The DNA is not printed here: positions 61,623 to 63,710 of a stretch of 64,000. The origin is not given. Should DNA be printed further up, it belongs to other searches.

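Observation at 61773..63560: PP-loop ATPase domain fused to methionyl-tRNA formyltransferase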

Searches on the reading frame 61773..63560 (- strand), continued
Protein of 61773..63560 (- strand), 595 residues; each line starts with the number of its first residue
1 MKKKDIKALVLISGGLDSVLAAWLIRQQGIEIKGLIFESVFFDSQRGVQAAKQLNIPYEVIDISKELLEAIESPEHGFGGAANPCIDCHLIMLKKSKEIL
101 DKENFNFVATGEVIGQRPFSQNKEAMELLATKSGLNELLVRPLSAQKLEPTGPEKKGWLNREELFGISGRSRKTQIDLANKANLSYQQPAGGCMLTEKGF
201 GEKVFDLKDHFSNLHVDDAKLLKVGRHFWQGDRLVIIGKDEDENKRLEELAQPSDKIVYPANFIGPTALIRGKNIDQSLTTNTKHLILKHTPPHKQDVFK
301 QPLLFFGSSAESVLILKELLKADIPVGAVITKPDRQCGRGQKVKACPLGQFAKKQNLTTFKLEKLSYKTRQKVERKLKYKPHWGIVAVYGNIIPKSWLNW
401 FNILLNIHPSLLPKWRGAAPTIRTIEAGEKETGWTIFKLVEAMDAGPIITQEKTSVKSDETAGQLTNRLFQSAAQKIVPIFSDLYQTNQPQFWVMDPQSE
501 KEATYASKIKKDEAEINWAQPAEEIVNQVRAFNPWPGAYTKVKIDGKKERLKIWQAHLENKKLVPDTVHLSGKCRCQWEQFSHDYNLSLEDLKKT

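Call 7: find_homologous_proteins(query=window:61773-63560:-, max_evalue=0.00001)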
Query window:61773-63560:- (595 aa): 2329 proteins with E <= 0.00001 among 8000 candidates; the best 120 are listed.
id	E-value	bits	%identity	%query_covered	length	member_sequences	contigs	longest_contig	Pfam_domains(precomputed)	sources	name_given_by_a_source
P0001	0.0e+0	1362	100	100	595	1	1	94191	PF03054.23,PF02568.21,PF00551.25,PF18297.7,PF02911.24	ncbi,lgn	-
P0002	0.0e+0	1037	73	99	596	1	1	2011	PF03054.23,PF02568.21,PF00551.25,PF18297.7,PF02911.24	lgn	-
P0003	0.0e+0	1025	72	100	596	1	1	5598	PF03054.23,PF02568.21,PF00551.25,PF18297.7,PF02911.24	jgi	jgi:tRNA-specific 2-thiouridylase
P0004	3.7e-296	1002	69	100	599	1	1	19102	PF24167.2,PF03054.23,PF02568.21,PF00551.25,PF18297.7,PF02911.24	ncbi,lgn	-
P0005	4.0e-294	995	70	99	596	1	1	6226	PF03054.23,PF02568.21,PF00551.25,PF18297.7,PF02911.24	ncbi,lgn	-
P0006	6.3e-294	994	70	100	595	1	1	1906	PF03054.23,PF02568.21,PF00551.25,PF18297.7,PF02911.24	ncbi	-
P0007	5.7e-290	981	68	100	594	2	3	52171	PF03054.23,PF02568.21,PF00551.25,PF18297.7,PF02911.24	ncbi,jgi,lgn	jgi:tRNA-uridine 2-sulfurtransferase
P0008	2.8e-286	969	67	100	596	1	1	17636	PF03054.23,PF02568.21,PF00551.25,PF02911.24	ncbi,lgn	-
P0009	8.2e-220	749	54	99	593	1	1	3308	PF24167.2,PF03054.23,PF02568.21,PF00551.25,PF18297.7,PF02911.24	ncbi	-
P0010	2.1e-219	748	54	99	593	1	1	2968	PF03054.23,PF02568.21,PF00551.25,PF18297.7,PF02911.24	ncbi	-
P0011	9.0e-217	739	56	98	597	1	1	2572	PF03054.23,PF02568.21,PF00551.25,PF18297.7,PF02911.24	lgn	-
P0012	2.1e-216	738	54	99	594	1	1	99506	PF03054.23,PF02568.21,PF00551.25,PF18297.7,PF02911.24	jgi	jgi:methionyl-tRNA formyltransferase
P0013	2.3e-216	738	56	97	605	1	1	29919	PF03054.23,PF02568.21,PF00551.25,PF18297.7,PF02911.24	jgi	-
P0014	1.1e-214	733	56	98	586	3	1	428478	PF03054.23,PF02568.21,PF00551.25,PF18297.7,PF02911.24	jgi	-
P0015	1.5e-212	725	53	99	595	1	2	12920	PF03054.23,PF02568.21,PF00551.25,PF18297.7,PF02911.24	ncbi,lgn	-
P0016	1.7e-212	725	57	97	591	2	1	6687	PF03054.23,PF02568.21,PF00551.25,PF18297.7,PF02911.24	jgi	-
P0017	1.7e-212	725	56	97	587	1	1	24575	PF03054.23,PF06508.20,PF02568.21,PF00551.25,PF18297.7,PF02911.24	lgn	-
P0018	2.4e-210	718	54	98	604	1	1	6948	PF03054.23,PF02568.21,PF00551.25,PF18297.7,PF02911.24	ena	-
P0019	2.0e-204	699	76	66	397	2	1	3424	PF00551.25,PF18297.7,PF02911.24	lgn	-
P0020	4.1e-200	684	51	98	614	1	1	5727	PF03054.23,PF02568.21,PF00551.25,PF18297.7,PF02911.24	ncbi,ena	-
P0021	2.2e-199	682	52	97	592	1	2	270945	PF03054.23,PF02568.21,PF00551.25,PF18297.7,PF02911.24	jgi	-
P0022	6.0e-196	671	50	98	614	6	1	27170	PF03054.23,PF02568.21,PF00551.25,PF18297.7,PF02911.24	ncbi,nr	ncbi:methionyl-tRNA formyltransferase [Patescibacteria group bacterium]|nr:methionyl-tRNA formyltran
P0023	4.0e-195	668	52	97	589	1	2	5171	PF03054.23,PF02568.21,PF00551.25,PF18297.7,PF02911.24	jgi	-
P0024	7.1e-195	667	52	97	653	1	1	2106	PF03054.23,PF02568.21,PF00551.25,PF18297.7,PF02911.24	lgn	-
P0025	2.0e-192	659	51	95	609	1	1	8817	PF03054.23,PF02568.21,PF00551.25,PF18297.7,PF02911.24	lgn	-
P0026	1.8e-189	649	52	97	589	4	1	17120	PF03054.23,PF02568.21,PF00551.25,PF18297.7,PF02911.24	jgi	-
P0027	4.7e-181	621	72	60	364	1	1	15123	PF00551.25,PF02911.24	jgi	-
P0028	3.0e-176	606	50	96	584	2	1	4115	PF00551.25,PF18297.7,PF02911.24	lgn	-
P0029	2.1e-169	583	50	93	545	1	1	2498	PF03054.23,PF02568.21,PF00551.25,PF18297.7,PF02911.24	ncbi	ncbi:MAG: methionyl-tRNA formyltransferase, partial [Patescibacteria group bacterium]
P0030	3.5e-169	582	81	53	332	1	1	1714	PF24167.2,PF03054.23,PF02568.21,PF18297.7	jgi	-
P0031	2.5e-123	431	53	60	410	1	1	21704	PF24167.2,PF03054.23,PF02568.21,PF18297.7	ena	-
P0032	7.9e-96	340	52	50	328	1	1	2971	PF03054.23,PF18297.7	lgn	-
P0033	5.5e-92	327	50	46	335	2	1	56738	PF24167.2,PF03054.23,PF02568.21,PF18297.7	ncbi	-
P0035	1.6e-79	286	42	50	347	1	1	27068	PF03054.23,PF02568.21,PF18297.7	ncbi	-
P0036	1.3e-78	283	49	45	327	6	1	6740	PF03054.23,PF02568.21,PF18297.7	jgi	-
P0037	4.2e-78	281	46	49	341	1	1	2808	PF00733.28,PF24167.2,PF03054.23,PF02568.21,PF18297.7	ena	-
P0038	1.8e-77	279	44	51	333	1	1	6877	PF02568.21,PF18297.7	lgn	-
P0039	2.9e-77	279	48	45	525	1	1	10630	PF13419.13,PF03054.23,PF00702.33,PF02568.21,PF18297.7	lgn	-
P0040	2.9e-77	279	44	49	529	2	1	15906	PF24167.2,PF03054.23,PF00702.33,PF02568.21,PF18297.7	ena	-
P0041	4.1e-75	272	49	46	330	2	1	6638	PF03054.23,PF02568.21,PF18297.7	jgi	-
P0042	3.1e-74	269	48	45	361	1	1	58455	PF03054.23,PF02568.21,PF18297.7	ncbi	-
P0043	4.0e-74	268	44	50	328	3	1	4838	PF03054.23,PF02568.21,PF18297.7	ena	-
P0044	4.2e-74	268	45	49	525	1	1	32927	PF03054.23,PF02568.21,PF18297.7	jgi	-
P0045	6.8e-74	268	50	47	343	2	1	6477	PF03054.23,PF02568.21,PF18297.7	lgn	-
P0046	1.8e-73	266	47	44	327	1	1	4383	PF03054.23,PF02568.21,PF18297.7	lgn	-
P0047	2.4e-73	266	47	45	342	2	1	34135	PF24167.2,PF03054.23,PF02568.21,PF18297.7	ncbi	-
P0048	5.9e-73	264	45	48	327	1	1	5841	PF18297.7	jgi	-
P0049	2.8e-72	262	48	45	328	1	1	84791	PF24167.2,PF03054.23,PF02568.21,PF18297.7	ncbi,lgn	-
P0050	1.5e-71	260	44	48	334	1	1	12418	PF06508.20,PF02568.21,PF18297.7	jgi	jgi:tRNA-uridine 2-sulfurtransferase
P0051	7.3e-71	258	47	45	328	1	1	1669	PF24167.2,PF03054.23,PF18297.7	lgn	-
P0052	9.1e-71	257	45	46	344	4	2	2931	PF03054.23,PF02568.21,PF18297.7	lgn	-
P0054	1.1e-70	257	47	45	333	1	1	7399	PF24167.2,PF03054.23,PF02568.21,PF18297.7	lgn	-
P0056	1.7e-70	256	43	45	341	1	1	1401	PF03054.23,PF02568.21,PF18297.7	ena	-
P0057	2.1e-70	256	46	46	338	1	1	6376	PF24167.2,PF03054.23,PF02568.21,PF18297.7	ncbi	-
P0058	2.7e-70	256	46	45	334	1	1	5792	PF03054.23,PF02568.21,PF18297.7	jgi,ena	-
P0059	3.7e-70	255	43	49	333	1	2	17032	PF03054.23,PF02568.21,PF18297.7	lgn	-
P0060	3.9e-70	255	41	50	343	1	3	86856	PF03054.23,PF02568.21,PF18297.7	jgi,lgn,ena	-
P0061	4.7e-70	255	48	45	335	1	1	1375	PF03054.23,PF02568.21,PF18297.7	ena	-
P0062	1.9e-69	253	47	47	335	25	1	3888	PF03054.23,PF02568.21,PF18297.7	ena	-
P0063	3.3e-69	252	47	45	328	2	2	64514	PF03054.23,PF02568.21,PF18297.7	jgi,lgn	jgi:tRNA U34 2-thiouridine synthase MnmA/TrmU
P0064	3.7e-69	252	47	46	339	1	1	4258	PF03054.23,PF02568.21,PF18297.7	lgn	-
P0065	4.8e-69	252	48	45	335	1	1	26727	PF02568.21,PF18297.7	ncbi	-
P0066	5.0e-69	251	47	47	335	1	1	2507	PF03054.23,PF02568.21,PF18297.7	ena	-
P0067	5.1e-69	251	49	45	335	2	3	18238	PF03054.23,PF02568.21,PF18297.7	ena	-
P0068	5.1e-69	251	48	45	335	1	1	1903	PF03054.23,PF02568.21,PF18297.7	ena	-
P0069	5.6e-69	251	48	45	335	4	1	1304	PF03054.23,PF02568.21,PF18297.7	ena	-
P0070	5.7e-69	251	46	46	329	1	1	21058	PF02568.21,PF18297.7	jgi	-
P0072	1.0e-68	250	47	45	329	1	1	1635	PF24167.2,PF03054.23,PF02568.21,PF18297.7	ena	-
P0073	1.2e-68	250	45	45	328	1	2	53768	PF02568.21,PF18297.7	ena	-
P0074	1.6e-68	250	48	45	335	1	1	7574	PF03054.23,PF02568.21,PF18297.7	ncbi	-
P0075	1.6e-68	250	48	45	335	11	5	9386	PF03054.23,PF02568.21,PF18297.7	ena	-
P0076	1.6e-68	250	43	50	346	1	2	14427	PF24167.2,PF03054.23,PF02568.21,PF18297.7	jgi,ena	-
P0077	1.8e-68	250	46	47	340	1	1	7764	PF03054.23,PF18297.7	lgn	-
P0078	2.0e-68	249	48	45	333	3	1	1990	PF24167.2,PF02568.21,PF18297.7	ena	-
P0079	2.1e-68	249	48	44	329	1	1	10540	PF03054.23,PF02568.21,PF18297.7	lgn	-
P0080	2.2e-68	249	48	45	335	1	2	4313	PF02568.21,PF18297.7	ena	-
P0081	2.4e-68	249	48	45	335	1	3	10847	PF03054.23,PF02568.21,PF18297.7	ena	-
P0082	2.4e-68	249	47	45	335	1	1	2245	PF02568.21,PF18297.7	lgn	-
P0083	2.6e-68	249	48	45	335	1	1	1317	PF03054.23,PF02568.21,PF18297.7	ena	-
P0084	3.3e-68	249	48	45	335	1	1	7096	PF02568.21,PF18297.7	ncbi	-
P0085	4.2e-68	248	45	45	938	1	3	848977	PF07714.24,PF00069.32,PF18297.7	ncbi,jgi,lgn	ncbi:MAG: protein kinase domain-containing protein [Kiritimatiellia bacterium]|jgi:tRNA-specific 2-t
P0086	4.6e-68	248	48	45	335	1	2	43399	PF24167.2,PF18297.7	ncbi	-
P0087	5.5e-68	248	46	45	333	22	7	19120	PF03054.23,PF02568.21,PF18297.7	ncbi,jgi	jgi:tRNA-specific 2-thiouridylase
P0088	5.7e-68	248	48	45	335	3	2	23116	PF02568.21,PF18297.7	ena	-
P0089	6.0e-68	248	47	45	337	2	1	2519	PF03054.23,PF02568.21,PF18297.7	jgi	-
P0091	7.1e-68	248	46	47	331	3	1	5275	PF02568.21,PF18297.7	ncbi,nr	ncbi:MAG: hypothetical protein IJ802_07100 [Kiritimatiellae bacterium]|nr:hypothetical protein [Kiri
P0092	7.8e-68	248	46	45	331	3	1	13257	PF03054.23,PF02568.21,PF18297.7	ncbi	ncbi:MAG: tRNA 4-thiouridine(8) synthase ThiI [bacterium]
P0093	1.1e-67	247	48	45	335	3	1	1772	PF03054.23,PF02568.21,PF18297.7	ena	-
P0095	1.1e-67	247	44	46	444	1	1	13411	PF02568.21,PF18297.7,PF04892.18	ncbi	-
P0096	1.3e-67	247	48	45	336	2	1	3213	PF03054.23,PF02568.21,PF18297.7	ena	-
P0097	1.7e-67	246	44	49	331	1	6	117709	PF03054.23,PF02568.21,PF18297.7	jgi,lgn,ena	jgi:tRNA U34 2-thiouridine synthase MnmA/TrmU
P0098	1.9e-67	246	46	48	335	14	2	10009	PF03054.23,PF02568.21,PF18297.7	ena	-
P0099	2.1e-67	246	46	45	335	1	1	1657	PF03054.23,PF02568.21,PF18297.7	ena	-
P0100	2.2e-67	246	45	45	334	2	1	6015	PF03054.23,PF02568.21,PF18297.7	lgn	-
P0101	2.7e-67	246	46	45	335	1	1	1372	PF03054.23,PF02568.21,PF18297.7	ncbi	-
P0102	3.1e-67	246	47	45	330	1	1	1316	PF02568.21,PF18297.7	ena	-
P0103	3.2e-67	246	47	45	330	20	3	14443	PF02568.21,PF18297.7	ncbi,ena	-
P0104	3.2e-67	246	47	45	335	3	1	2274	PF03054.23,PF02568.21,PF18297.7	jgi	-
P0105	3.9e-67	245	45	45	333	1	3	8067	PF03054.23,PF02568.21,PF18297.7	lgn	-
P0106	4.0e-67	245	47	45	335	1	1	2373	PF02568.21,PF18297.7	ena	-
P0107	4.3e-67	245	49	45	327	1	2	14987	PF03054.23,PF02568.21,PF18297.7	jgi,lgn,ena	-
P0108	4.5e-67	245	47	45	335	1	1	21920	PF03054.23,PF02568.21,PF18297.7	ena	-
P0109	4.9e-67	245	43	46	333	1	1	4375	PF03054.23,PF02568.21,PF18297.7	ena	-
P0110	5.4e-67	245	45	47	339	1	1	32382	PF03054.23,PF02568.21,PF18297.7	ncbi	-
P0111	5.6e-67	245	42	45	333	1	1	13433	PF03054.23,PF02568.21,PF18297.7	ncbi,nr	ncbi:MAG: DUF814 domain-containing protein [Syntrophobacterales bacterium]|nr:MAG: DUF814 domain-con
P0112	5.8e-67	245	45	46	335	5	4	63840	PF03054.23,PF02568.21,PF18297.7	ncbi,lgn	-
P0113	6.6e-67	244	47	45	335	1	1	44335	PF18297.7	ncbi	-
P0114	7.2e-67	244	47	45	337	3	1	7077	PF03054.23,PF02568.21,PF18297.7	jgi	-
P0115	8.5e-67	244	48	45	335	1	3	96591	PF24167.2,PF18297.7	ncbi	-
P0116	8.7e-67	244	41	44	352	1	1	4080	PF03054.23,PF02568.21,PF18297.7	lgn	-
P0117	1.1e-66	244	47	45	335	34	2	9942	PF03054.23,PF02568.21,PF18297.7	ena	-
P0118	1.1e-66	244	46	46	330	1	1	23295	PF03054.23,PF02568.21,PF18297.7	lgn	-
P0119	1.2e-66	244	41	51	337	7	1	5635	PF24167.2,PF03054.23,PF02568.21,PF18297.7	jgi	jgi:tRNA U34 2-thiouridine synthase MnmA/TrmU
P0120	1.2e-66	244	42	45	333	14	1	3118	PF03054.23,PF02568.21,PF18297.7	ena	-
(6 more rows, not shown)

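Call 11: find_encoding_contigs(protein=P0001, flank=10000, max_places=3)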
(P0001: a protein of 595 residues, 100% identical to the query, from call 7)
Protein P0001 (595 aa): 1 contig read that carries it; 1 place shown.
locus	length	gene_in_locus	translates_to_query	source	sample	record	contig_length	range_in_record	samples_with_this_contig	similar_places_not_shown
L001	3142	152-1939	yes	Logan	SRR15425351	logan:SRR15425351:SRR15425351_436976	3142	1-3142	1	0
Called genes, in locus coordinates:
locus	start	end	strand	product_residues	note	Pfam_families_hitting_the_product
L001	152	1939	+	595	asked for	PF02568:ThiI (weak), PF03054:tRNA_Me_trans (weak), PF18297:NFACT-R_2 (faint), PF00551:Formyl_trans_N, PF02911:Formyl_trans_C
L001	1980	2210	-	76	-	PF18901:DUF5657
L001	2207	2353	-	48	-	-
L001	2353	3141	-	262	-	?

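Call 16: list_cluster_members(proteins=[P0001, P0004, P0007, P0008, P0009, P0015, P0020, P0022, P0005, P0010])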
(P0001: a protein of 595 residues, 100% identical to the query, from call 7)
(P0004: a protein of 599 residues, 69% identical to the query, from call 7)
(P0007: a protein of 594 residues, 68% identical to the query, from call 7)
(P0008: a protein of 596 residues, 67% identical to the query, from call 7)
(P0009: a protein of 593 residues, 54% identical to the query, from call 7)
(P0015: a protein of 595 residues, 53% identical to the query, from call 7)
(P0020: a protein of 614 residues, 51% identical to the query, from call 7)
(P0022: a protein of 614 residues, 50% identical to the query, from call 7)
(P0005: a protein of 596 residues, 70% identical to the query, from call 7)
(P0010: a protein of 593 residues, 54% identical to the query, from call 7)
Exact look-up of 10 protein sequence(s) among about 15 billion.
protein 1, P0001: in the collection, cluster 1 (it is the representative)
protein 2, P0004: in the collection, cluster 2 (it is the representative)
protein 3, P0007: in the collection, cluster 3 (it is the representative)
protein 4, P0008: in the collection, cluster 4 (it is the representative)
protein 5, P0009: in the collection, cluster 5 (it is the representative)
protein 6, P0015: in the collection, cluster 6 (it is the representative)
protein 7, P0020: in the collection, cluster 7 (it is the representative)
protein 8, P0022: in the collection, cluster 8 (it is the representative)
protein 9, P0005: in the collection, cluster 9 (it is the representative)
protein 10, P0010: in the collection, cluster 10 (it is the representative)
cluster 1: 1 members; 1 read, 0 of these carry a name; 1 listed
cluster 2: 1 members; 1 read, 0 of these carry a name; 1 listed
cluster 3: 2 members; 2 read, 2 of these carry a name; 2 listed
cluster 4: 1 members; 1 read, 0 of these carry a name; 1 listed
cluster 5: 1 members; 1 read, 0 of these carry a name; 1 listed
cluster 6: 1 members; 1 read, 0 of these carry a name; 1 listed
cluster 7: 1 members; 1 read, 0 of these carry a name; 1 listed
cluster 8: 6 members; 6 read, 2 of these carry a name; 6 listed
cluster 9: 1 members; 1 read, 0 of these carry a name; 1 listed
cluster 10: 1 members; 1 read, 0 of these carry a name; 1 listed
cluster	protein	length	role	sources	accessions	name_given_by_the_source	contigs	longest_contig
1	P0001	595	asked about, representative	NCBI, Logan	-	-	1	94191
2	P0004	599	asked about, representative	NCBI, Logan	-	-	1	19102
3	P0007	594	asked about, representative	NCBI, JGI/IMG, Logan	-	tRNA-uridine 2-sulfurtransferase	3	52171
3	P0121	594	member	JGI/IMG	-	tRNA-uridine 2-sulfurtransferase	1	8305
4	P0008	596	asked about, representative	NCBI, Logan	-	-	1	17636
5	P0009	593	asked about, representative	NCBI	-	-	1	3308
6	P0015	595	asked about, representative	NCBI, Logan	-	-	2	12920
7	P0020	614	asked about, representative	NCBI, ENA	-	-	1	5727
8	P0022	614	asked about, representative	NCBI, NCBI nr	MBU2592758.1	methionyl-tRNA formyltransferase [Patescibacteria group bacterium]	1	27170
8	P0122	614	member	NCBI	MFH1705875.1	MAG: methionyl-tRNA formyltransferase [Patescibacteria group bacterium]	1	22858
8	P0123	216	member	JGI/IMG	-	-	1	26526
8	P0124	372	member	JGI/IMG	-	-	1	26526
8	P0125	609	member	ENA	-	-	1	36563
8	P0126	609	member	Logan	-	-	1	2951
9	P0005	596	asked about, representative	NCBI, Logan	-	-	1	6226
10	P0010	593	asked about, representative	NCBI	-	-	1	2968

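Call 17: find_encoding_contigs(protein=P0014, flank=10000, max_places=2)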
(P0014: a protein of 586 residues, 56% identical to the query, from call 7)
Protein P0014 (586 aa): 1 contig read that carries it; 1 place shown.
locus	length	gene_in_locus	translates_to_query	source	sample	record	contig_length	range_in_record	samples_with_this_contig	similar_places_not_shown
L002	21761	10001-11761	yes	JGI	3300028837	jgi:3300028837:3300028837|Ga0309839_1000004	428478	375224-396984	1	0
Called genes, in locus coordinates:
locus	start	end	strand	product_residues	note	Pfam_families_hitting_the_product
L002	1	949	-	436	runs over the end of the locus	PF14397:ATPgrasp_ST, PF14398:ATPgrasp_YheCD (faint), PF02655:ATP-grasp_3 (faint), PF08443:RimK (faint)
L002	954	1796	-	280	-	PF14402:7TM_transglut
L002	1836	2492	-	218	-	PF18912:DZR_2 (weak)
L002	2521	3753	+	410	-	PF01943:Polysacc_synt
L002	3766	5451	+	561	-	-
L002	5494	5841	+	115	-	-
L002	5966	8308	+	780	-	PF26449:DUF8128, PF01935:DUF87 (weak), PF10412:TrwB_AAD_bind (faint), PF12696:TraG-D_C (weak)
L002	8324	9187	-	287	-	PF13102:Phage_int_SAM_5 (weak), PF02899:Phage_int_SAM_1, PF13495:Phage_int_SAM_4, PF00589:Phage_integrase, PF16795:Phage_integr_3 (weak)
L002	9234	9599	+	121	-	PF04977:DivIC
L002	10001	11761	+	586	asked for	PF02568:ThiI, PF03054:tRNA_Me_trans, PF18297:NFACT-R_2, PF00551:Formyl_trans_N, PF02911:Formyl_trans_C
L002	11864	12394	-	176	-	-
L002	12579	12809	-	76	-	PF18901:DUF5657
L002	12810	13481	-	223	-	-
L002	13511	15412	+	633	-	PF06480:FtsH_ext, PF00004:AAA, PF17862:AAA_lid_3, PF01434:Peptidase_M41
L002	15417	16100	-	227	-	-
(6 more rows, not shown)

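Call 18: find_encoding_contigs(protein=P0021, flank=10000, max_places=2)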
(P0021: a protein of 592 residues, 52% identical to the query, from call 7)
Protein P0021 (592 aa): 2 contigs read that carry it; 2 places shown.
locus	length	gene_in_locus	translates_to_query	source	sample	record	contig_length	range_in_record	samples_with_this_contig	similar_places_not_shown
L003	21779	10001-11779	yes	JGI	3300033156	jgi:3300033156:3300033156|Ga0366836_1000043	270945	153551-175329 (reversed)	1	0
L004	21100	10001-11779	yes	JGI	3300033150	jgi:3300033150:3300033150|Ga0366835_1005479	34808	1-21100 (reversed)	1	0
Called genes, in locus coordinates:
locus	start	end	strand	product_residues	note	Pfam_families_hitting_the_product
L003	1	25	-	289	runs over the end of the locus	PF14402:7TM_transglut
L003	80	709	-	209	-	PF18912:DZR_2 (weak), PF00156:Pribosyltran (weak)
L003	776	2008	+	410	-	PF01943:Polysacc_synt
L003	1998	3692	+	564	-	-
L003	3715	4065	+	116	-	-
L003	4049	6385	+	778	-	PF26449:DUF8128, PF02534:T4SS-DNA_transf (faint), PF01935:DUF87 (weak)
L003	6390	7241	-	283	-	PF02899:Phage_int_SAM_1, PF13102:Phage_int_SAM_5 (weak), PF13495:Phage_int_SAM_4, PF00589:Phage_integrase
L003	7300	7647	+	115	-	PF04977:DivIC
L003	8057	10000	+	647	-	-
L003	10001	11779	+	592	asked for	PF02568:ThiI, PF03054:tRNA_Me_trans (faint), PF18297:NFACT-R_2, PF00551:Formyl_trans_N, PF02911:Formyl_trans_C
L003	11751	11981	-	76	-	PF18901:DUF5657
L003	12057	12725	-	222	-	-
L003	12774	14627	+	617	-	PF06480:FtsH_ext, PF06068:TIP49 (faint), PF00004:AAA, PF07728:AAA_5 (weak), PF17862:AAA_lid_3, PF01434:Peptidase_M41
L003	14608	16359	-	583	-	PF08486:SpoIID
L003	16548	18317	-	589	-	-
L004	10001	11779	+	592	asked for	PF02568:ThiI, PF03054:tRNA_Me_trans (faint), PF18297:NFACT-R_2, PF00551:Formyl_trans_N, PF02911:Formyl_trans_C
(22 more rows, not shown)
